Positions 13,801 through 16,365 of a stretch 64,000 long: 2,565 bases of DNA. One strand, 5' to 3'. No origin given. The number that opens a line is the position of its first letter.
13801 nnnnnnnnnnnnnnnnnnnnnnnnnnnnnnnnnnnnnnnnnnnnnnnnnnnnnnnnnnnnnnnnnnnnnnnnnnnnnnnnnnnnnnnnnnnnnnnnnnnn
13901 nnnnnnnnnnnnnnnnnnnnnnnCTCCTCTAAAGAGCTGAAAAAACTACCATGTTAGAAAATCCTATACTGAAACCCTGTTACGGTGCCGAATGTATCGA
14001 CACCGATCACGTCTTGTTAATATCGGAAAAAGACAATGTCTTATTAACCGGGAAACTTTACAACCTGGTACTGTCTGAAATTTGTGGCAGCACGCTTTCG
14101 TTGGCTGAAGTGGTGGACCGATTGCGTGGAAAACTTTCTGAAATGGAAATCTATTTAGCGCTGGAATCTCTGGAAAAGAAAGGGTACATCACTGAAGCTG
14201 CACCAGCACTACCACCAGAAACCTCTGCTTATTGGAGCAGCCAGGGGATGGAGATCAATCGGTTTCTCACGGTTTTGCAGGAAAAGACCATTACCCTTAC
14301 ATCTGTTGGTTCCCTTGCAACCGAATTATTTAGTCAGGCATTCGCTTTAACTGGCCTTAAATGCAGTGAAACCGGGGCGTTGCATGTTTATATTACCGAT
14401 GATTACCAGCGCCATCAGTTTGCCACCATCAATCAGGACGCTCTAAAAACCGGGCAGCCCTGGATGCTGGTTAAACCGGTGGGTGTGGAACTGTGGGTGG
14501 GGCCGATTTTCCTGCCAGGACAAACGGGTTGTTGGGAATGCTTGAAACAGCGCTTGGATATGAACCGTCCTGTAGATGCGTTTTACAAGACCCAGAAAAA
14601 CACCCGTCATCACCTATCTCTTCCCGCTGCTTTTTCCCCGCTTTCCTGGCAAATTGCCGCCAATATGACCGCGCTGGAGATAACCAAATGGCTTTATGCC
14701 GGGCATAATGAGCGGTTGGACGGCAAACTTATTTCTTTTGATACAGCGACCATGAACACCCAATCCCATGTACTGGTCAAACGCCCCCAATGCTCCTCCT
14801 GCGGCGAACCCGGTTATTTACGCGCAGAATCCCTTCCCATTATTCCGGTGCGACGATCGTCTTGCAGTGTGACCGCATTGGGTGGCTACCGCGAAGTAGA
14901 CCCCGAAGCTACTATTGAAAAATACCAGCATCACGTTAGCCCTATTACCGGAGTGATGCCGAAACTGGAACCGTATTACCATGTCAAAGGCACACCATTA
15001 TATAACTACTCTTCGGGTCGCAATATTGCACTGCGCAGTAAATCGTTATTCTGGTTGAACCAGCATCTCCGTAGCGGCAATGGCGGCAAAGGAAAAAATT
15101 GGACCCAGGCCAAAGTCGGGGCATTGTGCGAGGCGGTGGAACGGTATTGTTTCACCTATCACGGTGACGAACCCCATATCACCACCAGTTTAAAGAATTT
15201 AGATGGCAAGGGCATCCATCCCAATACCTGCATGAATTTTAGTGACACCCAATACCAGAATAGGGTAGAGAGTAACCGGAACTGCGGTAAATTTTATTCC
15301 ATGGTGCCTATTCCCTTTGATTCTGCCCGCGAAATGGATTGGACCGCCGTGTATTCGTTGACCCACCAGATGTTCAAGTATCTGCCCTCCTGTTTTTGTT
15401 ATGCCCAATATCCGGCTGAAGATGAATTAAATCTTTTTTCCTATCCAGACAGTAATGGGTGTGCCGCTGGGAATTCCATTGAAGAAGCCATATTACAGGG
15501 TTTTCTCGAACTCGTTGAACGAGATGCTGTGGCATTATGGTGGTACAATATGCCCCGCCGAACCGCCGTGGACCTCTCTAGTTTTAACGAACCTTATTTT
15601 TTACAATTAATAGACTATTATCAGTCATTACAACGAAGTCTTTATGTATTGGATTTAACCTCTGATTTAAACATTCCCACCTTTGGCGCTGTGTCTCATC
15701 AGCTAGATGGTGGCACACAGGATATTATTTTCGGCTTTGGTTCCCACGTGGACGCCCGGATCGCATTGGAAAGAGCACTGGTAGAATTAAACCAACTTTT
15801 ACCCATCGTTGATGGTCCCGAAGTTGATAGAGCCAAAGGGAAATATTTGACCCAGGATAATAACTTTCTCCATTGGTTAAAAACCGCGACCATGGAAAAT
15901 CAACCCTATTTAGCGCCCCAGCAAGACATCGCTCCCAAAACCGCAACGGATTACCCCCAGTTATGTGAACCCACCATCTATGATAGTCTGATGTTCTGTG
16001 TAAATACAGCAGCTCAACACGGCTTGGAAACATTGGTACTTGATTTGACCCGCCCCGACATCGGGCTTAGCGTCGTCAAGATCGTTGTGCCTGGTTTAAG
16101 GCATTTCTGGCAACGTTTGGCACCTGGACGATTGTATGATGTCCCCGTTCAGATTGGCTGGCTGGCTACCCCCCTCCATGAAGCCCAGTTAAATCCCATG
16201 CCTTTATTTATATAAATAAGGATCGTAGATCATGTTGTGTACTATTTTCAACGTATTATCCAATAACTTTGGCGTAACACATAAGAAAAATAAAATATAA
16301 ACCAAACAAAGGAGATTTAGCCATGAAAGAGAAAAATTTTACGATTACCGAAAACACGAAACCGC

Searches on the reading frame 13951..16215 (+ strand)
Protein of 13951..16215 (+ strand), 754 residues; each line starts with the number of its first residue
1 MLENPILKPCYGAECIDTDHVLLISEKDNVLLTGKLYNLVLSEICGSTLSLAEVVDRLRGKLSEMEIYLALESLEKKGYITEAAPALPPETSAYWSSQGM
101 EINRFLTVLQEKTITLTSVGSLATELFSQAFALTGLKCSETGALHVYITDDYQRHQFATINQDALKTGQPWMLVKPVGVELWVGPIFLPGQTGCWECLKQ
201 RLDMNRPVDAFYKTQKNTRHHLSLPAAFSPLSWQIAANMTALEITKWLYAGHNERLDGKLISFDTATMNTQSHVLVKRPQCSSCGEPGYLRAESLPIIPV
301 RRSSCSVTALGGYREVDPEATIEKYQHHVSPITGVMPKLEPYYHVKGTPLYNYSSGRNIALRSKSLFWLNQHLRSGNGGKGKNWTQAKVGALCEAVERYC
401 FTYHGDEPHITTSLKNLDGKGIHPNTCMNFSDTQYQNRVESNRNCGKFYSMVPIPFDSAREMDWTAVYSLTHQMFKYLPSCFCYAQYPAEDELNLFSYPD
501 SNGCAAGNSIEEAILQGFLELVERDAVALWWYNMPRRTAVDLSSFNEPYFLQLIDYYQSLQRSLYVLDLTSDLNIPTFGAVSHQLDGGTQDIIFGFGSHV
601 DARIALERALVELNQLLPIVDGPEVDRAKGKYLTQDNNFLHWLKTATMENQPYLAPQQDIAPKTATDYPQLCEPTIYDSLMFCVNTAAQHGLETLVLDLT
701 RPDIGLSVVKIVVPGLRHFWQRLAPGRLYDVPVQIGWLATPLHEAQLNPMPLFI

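Call 4: search_protein_families(library=pfam, proteins=[window:13951-16215:+], max_evalue=0.01)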
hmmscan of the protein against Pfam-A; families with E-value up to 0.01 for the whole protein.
window:13951-16215:+ (754 aa): 3 families
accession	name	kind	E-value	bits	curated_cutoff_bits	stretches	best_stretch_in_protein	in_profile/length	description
PF02624.21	YcaO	-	2.3e-91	307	25.7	1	379-717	2-325/325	YcaO cyclodehydratase, ATP-ad Mg2+-binding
PF21084.3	DUF4423_like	-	7.7e-10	39.4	24.1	1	7-82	2-76/76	Winged Helix-turn-helix domain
PF00899.27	ThiF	-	1.3e-05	25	28.1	1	159-282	126-237/238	ThiF family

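Call 5: search_protein_families(library=ncbifam, proteins=[window:13951-16215:+], max_evalue=0.01)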
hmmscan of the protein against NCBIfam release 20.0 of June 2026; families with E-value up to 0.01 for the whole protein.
window:13951-16215:+ (754 aa): 6 families
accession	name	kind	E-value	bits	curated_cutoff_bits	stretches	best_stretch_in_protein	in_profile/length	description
TIGR03604.1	TOMM_cyclo_SagD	subfamily_domain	9.5e-81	271.6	219.25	1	379-752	1-376/377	thiazole/oxazole-forming peptide maturase, SagD family component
TIGR03882.1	cyclo_dehyd_2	equivalog_domain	1.4e-46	158.7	36.9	1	169-335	1-163/164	TOMM precursor leader peptide-binding protein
TIGR03266.1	methan_mark_1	equivalog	6.3e-39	134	365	1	378-719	56-365/376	YcaO-related McrA-glycine thioamidation protein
TIGR00702.1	TIGR00702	domain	3.8e-27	95.4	75.65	1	378-716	52-364/377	YcaO-type kinase domain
TIGR03603.1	cyclo_dehy_ocin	subfamily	4.5e-11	43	187.65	1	157-286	168-297/319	thiazole/oxazole-forming peptide maturase, SagC family component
NF040716.1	YcaO_for_S12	equivalog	0.00073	18.1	700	0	501-525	177-201/571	30S ribosomal protein S12 methylthiotransferase accessory factor YcaO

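Call 11: find_homologous_proteins(query=window:13951-16212:+, max_evalue=1e-30)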
Query window:13951-16212:+ (754 aa): 809 proteins with E <= 1e-30 among 8000 candidates; the best 120 are listed.
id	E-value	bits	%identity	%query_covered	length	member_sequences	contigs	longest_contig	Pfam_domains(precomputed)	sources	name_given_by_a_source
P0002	0.0e+0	1779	100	100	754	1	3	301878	PF21084.3,PF02624.22,PF00899.28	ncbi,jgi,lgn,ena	-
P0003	0.0e+0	1171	64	100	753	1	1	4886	PF02624.22,PF00899.28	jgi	-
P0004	0.0e+0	1170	64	100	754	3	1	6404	PF02624.22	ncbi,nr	ncbi:MAG TPA: TOMM precursor leader peptide-binding protein [Candidatus Kapabacteria bacterium]|nr:T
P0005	0.0e+0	1167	64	100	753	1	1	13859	PF21084.3,PF02624.22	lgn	-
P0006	0.0e+0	1166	64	100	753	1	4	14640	PF21084.3,PF02624.22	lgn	-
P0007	0.0e+0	1159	65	100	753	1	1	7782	PF21084.3,PF02624.22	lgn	-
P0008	0.0e+0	1151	65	100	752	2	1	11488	PF02624.22,PF00899.28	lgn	-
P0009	0.0e+0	1150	64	100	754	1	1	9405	PF02624.22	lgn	-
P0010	0.0e+0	1145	64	100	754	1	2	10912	PF21084.3,PF02624.22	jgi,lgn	-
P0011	0.0e+0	1144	64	100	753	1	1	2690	PF02624.22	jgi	jgi:ribosomal protein S12 methylthiotransferase accessory factor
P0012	0.0e+0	1139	64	100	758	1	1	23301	PF02624.22,PF00899.28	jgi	jgi:ribosomal protein S12 methylthiotransferase accessory factor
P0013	0.0e+0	1135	63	100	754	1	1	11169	PF02624.22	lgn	-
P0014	0.0e+0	1133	62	100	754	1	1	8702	PF21084.3,PF02624.22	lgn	-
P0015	0.0e+0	1131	63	100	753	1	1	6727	PF21084.3,PF02624.22,PF00899.28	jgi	jgi:ribosomal protein S12 methylthiotransferase accessory factor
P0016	0.0e+0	1129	63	100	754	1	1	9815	PF21084.3,PF02624.22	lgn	-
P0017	0.0e+0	1129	63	100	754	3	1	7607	PF21084.3,PF02624.22,PF00899.28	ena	-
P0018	0.0e+0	1123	63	100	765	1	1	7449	PF21084.3,PF02624.22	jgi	jgi:ribosomal protein S12 methylthiotransferase accessory factor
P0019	0.0e+0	1117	63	100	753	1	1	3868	PF21084.3,PF02624.22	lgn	-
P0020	0.0e+0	1116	62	100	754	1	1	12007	PF21084.3,PF02624.22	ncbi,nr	ncbi:MAG: TOMM precursor leader peptide-binding protein [bacterium]|nr:TOMM precursor leader peptide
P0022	0.0e+0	1095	62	100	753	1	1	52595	PF02624.22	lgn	-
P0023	0.0e+0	1094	61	100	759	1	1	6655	PF21084.3,PF02624.22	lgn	-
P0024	0.0e+0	1094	61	99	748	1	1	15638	PF21084.3,PF02624.22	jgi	jgi:ribosomal protein S12 methylthiotransferase accessory factor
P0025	0.0e+0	1093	61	100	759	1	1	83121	PF21084.3,PF02624.22,PF00899.28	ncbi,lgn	ncbi:MAG: TOMM precursor leader peptide-binding protein [Candidatus Omnitrophota bacterium]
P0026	0.0e+0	1089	61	100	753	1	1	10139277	PF21084.3,PF02624.22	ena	-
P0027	0.0e+0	1087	64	84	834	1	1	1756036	PF21084.3,PF02624.22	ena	-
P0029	0.0e+0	1086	60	100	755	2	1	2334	PF21084.3,PF02624.22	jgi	jgi:bacteriocin biosynthesis cyclodehydratase domain-containing protein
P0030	0.0e+0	1085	59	100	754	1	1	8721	PF21084.3,PF02624.22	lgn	-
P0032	0.0e+0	1079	60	100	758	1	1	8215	PF21084.3,PF02624.22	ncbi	-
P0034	0.0e+0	1076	60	100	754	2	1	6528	PF21084.3,PF02624.22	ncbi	-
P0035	0.0e+0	1075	61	100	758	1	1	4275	PF21084.3,PF02624.22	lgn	-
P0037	0.0e+0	1071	60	100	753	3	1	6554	PF21084.3,PF02624.22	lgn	-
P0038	0.0e+0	1061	60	100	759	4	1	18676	PF21084.3,PF02624.22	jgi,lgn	-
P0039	0.0e+0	1061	60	100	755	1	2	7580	PF21084.3,PF02624.22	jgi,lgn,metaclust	metaclust:\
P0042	0.0e+0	1060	58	100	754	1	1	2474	PF21084.3,PF02624.22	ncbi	-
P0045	0.0e+0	1057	59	100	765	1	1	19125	PF21084.3,PF02624.22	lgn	-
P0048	0.0e+0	1051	59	100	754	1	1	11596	PF21084.3,PF02624.22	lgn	-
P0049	0.0e+0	1051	58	100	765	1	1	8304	PF21084.3,PF02624.22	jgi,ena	-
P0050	0.0e+0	1048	59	100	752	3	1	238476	PF02624.22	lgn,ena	-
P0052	0.0e+0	1045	59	100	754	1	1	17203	PF21084.3,PF02624.22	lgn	-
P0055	0.0e+0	1036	58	100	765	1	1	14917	PF21084.3,PF02624.22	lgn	-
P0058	0.0e+0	1033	59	100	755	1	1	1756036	PF21084.3,PF02624.22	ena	-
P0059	0.0e+0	1030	56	100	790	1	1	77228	PF21084.3,PF02624.22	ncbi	-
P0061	0.0e+0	1028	57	100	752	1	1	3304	PF21084.3,PF02624.22,PF00899.28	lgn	-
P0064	0.0e+0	1025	58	100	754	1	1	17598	PF21084.3,PF02624.22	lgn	-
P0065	0.0e+0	1022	65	88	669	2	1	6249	PF21084.3,PF02624.22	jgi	jgi:ribosomal protein S12 methylthiotransferase accessory factor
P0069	0.0e+0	1015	57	100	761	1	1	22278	PF21084.3,PF02624.22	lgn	-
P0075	1.5e-295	1000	56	100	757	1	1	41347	PF21084.3,PF02624.22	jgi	jgi:ribosomal protein S12 methylthiotransferase accessory factor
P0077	2.7e-293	993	56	100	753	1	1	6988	PF21084.3,PF02624.22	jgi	-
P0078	7.1e-293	992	57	100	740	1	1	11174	PF21084.3,PF02624.22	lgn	-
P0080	4.7e-292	989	56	100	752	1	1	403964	PF21084.3,PF02624.22,PF00899.28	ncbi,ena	-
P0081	2.4e-290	983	55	100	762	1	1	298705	PF21084.3,PF02624.22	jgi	jgi:oxazoline/thiazoline synthase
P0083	4.7e-289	979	55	100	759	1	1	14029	PF21084.3,PF02624.22,PF00899.28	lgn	-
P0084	1.8e-288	977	55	100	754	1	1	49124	PF21084.3,PF02624.22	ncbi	-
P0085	1.0e-285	968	56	100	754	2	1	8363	PF21084.3,PF02624.22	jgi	-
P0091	4.8e-278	943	55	100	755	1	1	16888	PF21084.3,PF02624.22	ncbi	-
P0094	4.3e-272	923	53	99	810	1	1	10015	PF21084.3,PF02624.22,PF00899.28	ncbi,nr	ncbi:MAG: TOMM precursor leader peptide-binding protein [bacterium]|nr:TOMM precursor leader peptide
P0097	1.3e-269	915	53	99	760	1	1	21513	PF21084.3,PF02624.22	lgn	-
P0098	2.4e-267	907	53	100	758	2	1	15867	PF21084.3,PF02624.22,PF00899.28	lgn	-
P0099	8.5e-267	905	60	85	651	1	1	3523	PF21084.3,PF02624.22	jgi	jgi:ribosomal protein S12 methylthiotransferase accessory factor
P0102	8.6e-262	889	53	100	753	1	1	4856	PF21084.3,PF02624.22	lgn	-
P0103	1.6e-260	885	52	100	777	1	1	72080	PF21084.3,PF02624.22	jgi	jgi:oxazoline/thiazoline synthase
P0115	7.3e-243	826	57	86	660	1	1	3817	PF21084.3,PF02624.22,PF00899.28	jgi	-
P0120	4.0e-234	797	47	100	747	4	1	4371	PF21084.3,PF02624.22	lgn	-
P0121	2.6e-233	795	48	100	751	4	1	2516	PF21084.3,PF02624.22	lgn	-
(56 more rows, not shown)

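Call 14: find_related_loci(query=A1, collection=genome_contigs, flank=8000)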
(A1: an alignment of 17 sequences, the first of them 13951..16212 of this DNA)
Query A1 (754 aa) in genome_contigs; peptide patterns used: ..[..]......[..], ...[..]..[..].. (x = any residue, [..] = any of these).
600 stretches matched a pattern (row limit reached: there are more); 438 encode a relative of the query (tblastn E <= 1e-3); the best 80 are kept; 80 distinct loci.
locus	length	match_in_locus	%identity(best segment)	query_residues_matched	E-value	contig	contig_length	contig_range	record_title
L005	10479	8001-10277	54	1-754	0e+0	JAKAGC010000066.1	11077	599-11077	MAG: Acidobacteria bacterium isolate WY2.bin142 NODE_9443_length_11077_cov_1.121826, whole genome shotgun sequence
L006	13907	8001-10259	54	1-754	0e+0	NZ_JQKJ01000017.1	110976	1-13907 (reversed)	Desulfobacter vibrioformis DSM 8776 Q366DRAFT_scaffold00016.16_C, whole genome shotgun sequence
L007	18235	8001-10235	49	7-754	0e+0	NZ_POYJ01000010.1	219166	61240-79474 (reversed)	Aquimarina sediminis strain w01 contig10, whole genome shotgun sequence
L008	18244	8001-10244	48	7-754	0e+0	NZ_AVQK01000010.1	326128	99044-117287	Aquimarina longa SW024 contig10, whole genome shotgun sequence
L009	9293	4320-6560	47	1-754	0e+0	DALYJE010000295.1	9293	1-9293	MAG TPA_asm: Coleofasciculaceae cyanobacterium CTOTU46609 NODE_866_length_9293_cov_5.456484, whole genome shotgun sequen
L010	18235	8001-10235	47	7-754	0e+0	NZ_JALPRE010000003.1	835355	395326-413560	Aquimarina acroporae strain D1M17 contig3, whole genome shotgun sequence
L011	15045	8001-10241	46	1-754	0e+0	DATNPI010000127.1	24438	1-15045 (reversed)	MAG TPA_asm: Coleofasciculaceae cyanobacterium isolate SMAG_U16477 k141_212193, whole genome shotgun sequence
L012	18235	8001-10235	47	7-754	0e+0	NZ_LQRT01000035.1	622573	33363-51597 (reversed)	Aquimarina aggregata strain RZW4-3-2 contig4, whole genome shotgun sequence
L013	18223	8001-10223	47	1-754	0e+0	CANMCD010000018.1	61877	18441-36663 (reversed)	uncultured Tenacibaculum sp. isolate 1120.fasta genome assembly, contig: NODE_18, whole genome shotgun sequence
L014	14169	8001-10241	45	1-754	0e+0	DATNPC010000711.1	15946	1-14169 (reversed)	MAG TPA_asm: Allocoleopsis sp. isolate SMAG_U16471 k141_974445, whole genome shotgun sequence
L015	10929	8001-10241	46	1-754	0e+0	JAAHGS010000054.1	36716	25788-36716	MAG: Symploca sp. SIO2E9 2E9_NODE_54, whole genome shotgun sequence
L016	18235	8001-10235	45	7-754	0e+0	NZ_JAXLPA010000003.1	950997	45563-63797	Aquimarina sp. 2201CG5-10 contig3, whole genome shotgun sequence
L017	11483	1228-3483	46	1-754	0e+0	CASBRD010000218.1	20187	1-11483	MAG: uncultured cyanobacterium isolate PMM_0008 genome assembly, contig: PMM_0008_000000000218, whole genome shotgun seq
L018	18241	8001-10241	45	1-754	0e+0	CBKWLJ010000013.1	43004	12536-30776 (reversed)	MAG TPA_asm: uncultured bacterium isolate SRR29175779_binner123_Refined_1 genome assembly, contig: ERZ27337281.28, whole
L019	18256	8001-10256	46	1-754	0e+0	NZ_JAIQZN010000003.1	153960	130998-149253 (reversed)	Argonema antarcticum A004/B2 NODE_21_length_153960_cov_13.783010, whole genome shotgun sequence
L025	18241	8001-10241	45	1-754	0e+0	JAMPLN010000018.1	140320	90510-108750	Microcoleus vaginatus FACHB-2002 strain DQ-U3 scaffold_18, whole genome shotgun sequence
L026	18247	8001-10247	44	1-754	0e+0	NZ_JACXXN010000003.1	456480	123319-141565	Nostoc sp. MG11 NODE_3_length_456480, whole genome shotgun sequence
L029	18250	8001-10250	43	1-754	0e+0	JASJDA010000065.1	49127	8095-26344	MAG: Prochloraceae cyanobacterium isolate MO_167.B51 MO_167.c_849, whole genome shotgun sequence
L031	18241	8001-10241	45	1-754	0e+0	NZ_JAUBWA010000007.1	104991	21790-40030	Microcoleus sp. A003_D6 NODE_54_length_104991_cov_33.956755, whole genome shotgun sequence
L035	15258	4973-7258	43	1-754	0e+0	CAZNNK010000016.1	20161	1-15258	MAG TPA_asm: uncultured Coleofasciculus sp. isolate binchicken_co15_51 genome assembly, contig: NODE_1416_length_20161_c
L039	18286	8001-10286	43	1-754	0e+0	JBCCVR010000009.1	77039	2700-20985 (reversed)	MAG: Cyanobacteria bacterium P01_E01_bin.42 k141_1271290_length_77039_cov_16.0000, whole genome shotgun sequence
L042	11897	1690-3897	43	1-753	0e+0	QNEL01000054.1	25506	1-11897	MAG: Candidatus Parabeggiatoa sp. nov. 3 isolate B5_G6 B5_Guay6_scaffold_00604, whole genome shotgun sequence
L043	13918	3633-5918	43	1-754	0e+0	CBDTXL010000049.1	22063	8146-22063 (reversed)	MAG TPA_asm: uncultured bacterium isolate ERR2431955_maxbin2_4 genome assembly, contig: ERZ23878311.1157, whole genome s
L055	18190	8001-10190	42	7-749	0e+0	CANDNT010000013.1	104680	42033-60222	Flavobacteriaceae bacterium RhTr2 genome assembly, contig: NODE_13_length_104680_cov_211.989, whole genome shotgun seque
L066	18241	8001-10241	45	1-754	0e+0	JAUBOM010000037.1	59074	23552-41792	Microcoleus sp. herbarium2 NODE_37_length_59074_cov_54.676460, whole genome shotgun sequence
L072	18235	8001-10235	49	1-754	0e+0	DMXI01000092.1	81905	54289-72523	MAG TPA_asm: Microscillaceae bacterium isolate UBA11690 contig_135, whole genome shotgun sequence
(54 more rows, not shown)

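Call 33: find_encoding_contigs(protein=P0025, flank=10000, max_places=1)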
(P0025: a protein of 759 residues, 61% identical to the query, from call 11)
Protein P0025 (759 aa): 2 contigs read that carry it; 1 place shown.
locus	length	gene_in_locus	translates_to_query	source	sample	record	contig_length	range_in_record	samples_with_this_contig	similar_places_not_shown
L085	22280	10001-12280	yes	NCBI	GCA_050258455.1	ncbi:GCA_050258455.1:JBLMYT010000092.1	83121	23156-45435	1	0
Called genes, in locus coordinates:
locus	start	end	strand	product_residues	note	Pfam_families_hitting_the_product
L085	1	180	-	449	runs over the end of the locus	PF03486:HI0933_like (faint), PF07992:Pyr_redox_2, PF13738:Pyr_redox_3, PF00070:Pyr_redox, PF18267:Rubredoxin_C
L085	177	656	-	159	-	PF12838:Fer4_7 (faint), PF13237:Fer4_10 (faint), PF14697:Fer4_21 (faint), PF12837:Fer4_6 (faint), PF13187:Fer4_9 (faint), PF13247:Fer4_11, PF00037:Fer4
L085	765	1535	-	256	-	PF01656:CbiA, PF02374:ArsA_ATPase (faint), PF06564:CBP_BcsQ (faint), PF10609:ParA (faint), PF13614:AAA_31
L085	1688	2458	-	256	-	PF00142:Fer4_NifH, PF01656:CbiA, PF02374:ArsA_ATPase, PF10609:ParA, PF13614:AAA_31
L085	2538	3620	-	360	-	-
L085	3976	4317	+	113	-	PF00165:HTH_AraC (faint), PF12833:HTH_18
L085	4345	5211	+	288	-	PF02737:3HCDH_N, PF00725:3HCDH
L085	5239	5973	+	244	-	-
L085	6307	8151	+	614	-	PF02310:B12-binding (weak), PF04055:Radical_SAM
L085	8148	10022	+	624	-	PF02310:B12-binding (faint), PF04055:Radical_SAM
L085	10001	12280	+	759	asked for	PF21084:WHD_DUF4423_like, PF00899:ThiF (weak), PF02624:YcaO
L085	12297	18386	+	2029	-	PF00069:Pkinase, PF07714:PK_Tyr_Ser-Thr, PF13191:AAA_16, PF01590:GAF, PF00512:HisKA, PF02518:HATPase_c, PF00072:Response_reg, PF12833:HTH_18, +2 more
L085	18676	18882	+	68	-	-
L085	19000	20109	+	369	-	PF04055:Radical_SAM, PF13353:Fer4_12 (weak)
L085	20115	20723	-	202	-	PF14103:DUF4276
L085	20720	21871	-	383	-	PF02463:SMC_N, PF11398:DUF2813 (weak), PF13175:AAA_15, PF13304:AAA_21, PF13175:AAA_15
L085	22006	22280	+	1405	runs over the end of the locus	PF08450:SGL (faint), PF14870:PSII_BNR (faint), PF07494:Reg_prop (weak), PF07495:Y_Y_Y, PF00512:HisKA, PF02518:HATPase_c, PF00072:Response_reg, PF12833:HTH_18, +1 more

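Call 34: find_encoding_contigs(protein=P0022, flank=10000, max_places=1)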
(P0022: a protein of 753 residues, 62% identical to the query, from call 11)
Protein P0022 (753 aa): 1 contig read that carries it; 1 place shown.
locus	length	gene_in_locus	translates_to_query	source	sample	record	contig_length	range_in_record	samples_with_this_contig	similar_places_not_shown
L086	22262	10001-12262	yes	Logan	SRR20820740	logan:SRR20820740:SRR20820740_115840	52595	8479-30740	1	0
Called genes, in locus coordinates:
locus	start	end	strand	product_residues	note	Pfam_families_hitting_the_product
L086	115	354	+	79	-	-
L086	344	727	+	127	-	PF01850:PIN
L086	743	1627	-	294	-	PF02129:Peptidase_S15 (faint), PF05448:AXE1 (faint), PF02230:Abhydrolase_2 (faint), PF12146:Hydrolase_4, PF00561:Abhydrolase_1, PF12697:Abhydrolase_6, PF00326:Peptidase_S9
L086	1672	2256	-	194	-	PF01464:SLT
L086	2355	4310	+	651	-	PF26626:DUF8201 (weak)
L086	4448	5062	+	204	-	PF13489:Methyltransf_23, PF08241:Methyltransf_11, PF13649:Methyltransf_25, PF13847:Methyltransf_31 (weak)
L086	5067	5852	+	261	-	PF00535:Glycos_transf_2, PF10111:Glyco_tranf_2_2 (weak), PF13641:Glyco_tranf_2_3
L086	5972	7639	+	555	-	PF00501:AMP-binding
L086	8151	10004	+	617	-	PF04055:Radical_SAM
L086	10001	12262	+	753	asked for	PF02624:YcaO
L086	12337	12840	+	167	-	-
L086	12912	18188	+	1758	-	PF00069:Pkinase, PF06293:Kdo (weak), PF07714:PK_Tyr_Ser-Thr, PF13191:AAA_16, PF01590:GAF, PF13185:GAF_2 (weak), PF07228:SpoIIE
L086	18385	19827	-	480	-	PF00474:SSF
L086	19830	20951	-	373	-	PF12679:ABC2_membrane_2, PF12698:ABC2_membrane_3, PF01061:ABC2_membrane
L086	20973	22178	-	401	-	PF12679:ABC2_membrane_2, PF12698:ABC2_membrane_3, PF01061:ABC2_membrane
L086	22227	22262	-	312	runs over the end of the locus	PF00005:ABC_tran, PF13304:AAA_21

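Call 35: find_encoding_contigs(protein=P0026, flank=10000, max_places=1)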
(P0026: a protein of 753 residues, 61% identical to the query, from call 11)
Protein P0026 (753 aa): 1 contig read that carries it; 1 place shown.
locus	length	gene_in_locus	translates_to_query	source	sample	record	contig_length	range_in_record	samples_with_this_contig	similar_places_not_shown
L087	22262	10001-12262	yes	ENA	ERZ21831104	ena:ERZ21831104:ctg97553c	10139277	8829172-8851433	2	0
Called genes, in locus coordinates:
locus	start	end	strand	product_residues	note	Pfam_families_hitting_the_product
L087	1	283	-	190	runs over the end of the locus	PF02525:Flavodoxin_2 (weak), PF03358:FMN_red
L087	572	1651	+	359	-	PF05343:Peptidase_M42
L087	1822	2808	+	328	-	PF00535:Glycos_transf_2, PF10111:Glyco_tranf_2_2 (faint), PF13641:Glyco_tranf_2_3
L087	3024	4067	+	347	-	PF00528:BPD_transp_1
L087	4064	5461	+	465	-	PF12911:OppC_N (weak), PF00528:BPD_transp_1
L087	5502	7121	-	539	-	PF00512:HisKA, PF02518:HATPase_c, PF00072:Response_reg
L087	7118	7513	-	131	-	PF09345:SiaC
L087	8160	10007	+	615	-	PF04055:Radical_SAM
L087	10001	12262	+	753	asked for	PF21084:WHD_DUF4423_like (weak), PF02624:YcaO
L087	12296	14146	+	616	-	PF04055:Radical_SAM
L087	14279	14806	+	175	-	-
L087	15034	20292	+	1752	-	PF00069:Pkinase, PF07714:PK_Tyr_Ser-Thr, PF13191:AAA_16, PF01590:GAF, PF13185:GAF_2, PF07228:SpoIIE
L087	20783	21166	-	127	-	PF09345:SiaC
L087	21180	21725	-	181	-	PF19788:DUF6272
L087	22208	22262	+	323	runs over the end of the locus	PF00005:ABC_tran, PF13304:AAA_21 (weak), PF08352:oligo_HPY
